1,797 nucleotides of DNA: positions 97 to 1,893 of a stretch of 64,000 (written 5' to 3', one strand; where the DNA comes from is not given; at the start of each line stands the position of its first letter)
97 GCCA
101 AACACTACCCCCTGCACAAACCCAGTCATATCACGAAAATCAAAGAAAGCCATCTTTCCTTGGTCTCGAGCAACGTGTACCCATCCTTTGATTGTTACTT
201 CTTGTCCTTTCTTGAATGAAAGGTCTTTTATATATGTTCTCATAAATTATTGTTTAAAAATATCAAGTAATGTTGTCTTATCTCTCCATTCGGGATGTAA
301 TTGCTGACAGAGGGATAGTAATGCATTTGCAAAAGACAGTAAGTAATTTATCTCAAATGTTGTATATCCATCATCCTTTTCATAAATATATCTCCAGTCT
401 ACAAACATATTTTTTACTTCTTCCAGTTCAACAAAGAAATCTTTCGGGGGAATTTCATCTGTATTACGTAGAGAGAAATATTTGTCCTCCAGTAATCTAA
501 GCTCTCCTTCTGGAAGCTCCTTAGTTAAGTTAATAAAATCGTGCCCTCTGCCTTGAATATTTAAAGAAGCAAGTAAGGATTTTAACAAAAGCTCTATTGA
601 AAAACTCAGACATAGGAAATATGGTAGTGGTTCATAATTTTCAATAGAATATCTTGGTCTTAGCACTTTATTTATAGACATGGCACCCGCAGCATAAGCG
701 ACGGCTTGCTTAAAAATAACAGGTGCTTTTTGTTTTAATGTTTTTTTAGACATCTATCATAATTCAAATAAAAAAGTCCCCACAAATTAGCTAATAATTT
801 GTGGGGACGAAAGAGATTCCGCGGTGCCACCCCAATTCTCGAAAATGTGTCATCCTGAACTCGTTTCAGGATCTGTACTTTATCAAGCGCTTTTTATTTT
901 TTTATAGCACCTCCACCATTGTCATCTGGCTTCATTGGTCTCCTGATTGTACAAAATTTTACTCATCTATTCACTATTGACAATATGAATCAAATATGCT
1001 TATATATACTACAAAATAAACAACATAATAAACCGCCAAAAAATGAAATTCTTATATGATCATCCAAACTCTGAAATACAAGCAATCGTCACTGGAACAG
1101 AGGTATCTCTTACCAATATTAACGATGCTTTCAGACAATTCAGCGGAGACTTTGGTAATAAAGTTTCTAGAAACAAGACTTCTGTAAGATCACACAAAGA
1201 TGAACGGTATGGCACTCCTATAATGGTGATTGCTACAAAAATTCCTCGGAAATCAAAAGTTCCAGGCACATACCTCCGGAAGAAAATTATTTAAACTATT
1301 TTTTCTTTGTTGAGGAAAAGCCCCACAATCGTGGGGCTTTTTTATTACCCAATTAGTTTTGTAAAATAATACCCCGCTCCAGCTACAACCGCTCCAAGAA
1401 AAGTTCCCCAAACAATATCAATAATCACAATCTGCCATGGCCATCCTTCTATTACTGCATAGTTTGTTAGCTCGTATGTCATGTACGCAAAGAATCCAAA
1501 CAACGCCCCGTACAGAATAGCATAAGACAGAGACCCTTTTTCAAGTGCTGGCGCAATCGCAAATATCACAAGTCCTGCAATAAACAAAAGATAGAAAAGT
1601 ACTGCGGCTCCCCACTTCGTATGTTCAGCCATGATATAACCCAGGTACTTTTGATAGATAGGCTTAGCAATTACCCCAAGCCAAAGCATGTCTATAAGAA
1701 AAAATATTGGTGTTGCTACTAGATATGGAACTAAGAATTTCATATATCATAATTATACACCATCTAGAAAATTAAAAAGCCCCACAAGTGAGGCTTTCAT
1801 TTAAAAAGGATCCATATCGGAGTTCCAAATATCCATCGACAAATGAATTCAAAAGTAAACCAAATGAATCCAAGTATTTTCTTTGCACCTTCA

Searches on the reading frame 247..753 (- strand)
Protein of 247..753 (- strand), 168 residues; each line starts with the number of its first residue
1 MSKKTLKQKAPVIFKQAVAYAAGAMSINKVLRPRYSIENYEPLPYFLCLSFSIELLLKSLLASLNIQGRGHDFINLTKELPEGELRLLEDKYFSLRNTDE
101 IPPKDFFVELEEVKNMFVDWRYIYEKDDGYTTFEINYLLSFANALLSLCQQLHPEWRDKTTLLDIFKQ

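Call 77: find_encoding_contigs(protein=window:247-753:-, flank=10000, max_places=6)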
Protein window:247-753:- (168 aa): 4 contigs read that carry it; 1 place shown.
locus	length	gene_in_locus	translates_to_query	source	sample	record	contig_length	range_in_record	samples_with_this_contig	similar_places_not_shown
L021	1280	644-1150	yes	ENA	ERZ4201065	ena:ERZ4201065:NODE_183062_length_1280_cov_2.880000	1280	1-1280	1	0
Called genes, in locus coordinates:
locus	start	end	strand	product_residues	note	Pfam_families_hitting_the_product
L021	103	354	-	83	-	-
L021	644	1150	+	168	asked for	-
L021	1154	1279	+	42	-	?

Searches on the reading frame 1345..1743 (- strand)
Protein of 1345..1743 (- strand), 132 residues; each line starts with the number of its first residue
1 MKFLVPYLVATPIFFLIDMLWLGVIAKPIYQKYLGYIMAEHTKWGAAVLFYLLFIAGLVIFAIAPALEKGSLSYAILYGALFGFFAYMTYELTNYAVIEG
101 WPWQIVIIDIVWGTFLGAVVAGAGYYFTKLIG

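Call 78: search_protein_families(library=pfam, proteins=[window:1345-1743:-], max_evalue=0.01)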
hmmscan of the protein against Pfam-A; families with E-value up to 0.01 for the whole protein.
window:1345-1743:- (132 aa): 2 families
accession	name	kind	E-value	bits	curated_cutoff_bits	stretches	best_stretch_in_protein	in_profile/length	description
PF09945.14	DUF2177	-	1.9e-45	154.4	26.9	1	4-125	2-123/124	Predicted membrane protein (DUF2177)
PF08570.15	DUF1761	-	0.0025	18.5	31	1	6-112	2-110/123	Protein of unknown function (DUF1761)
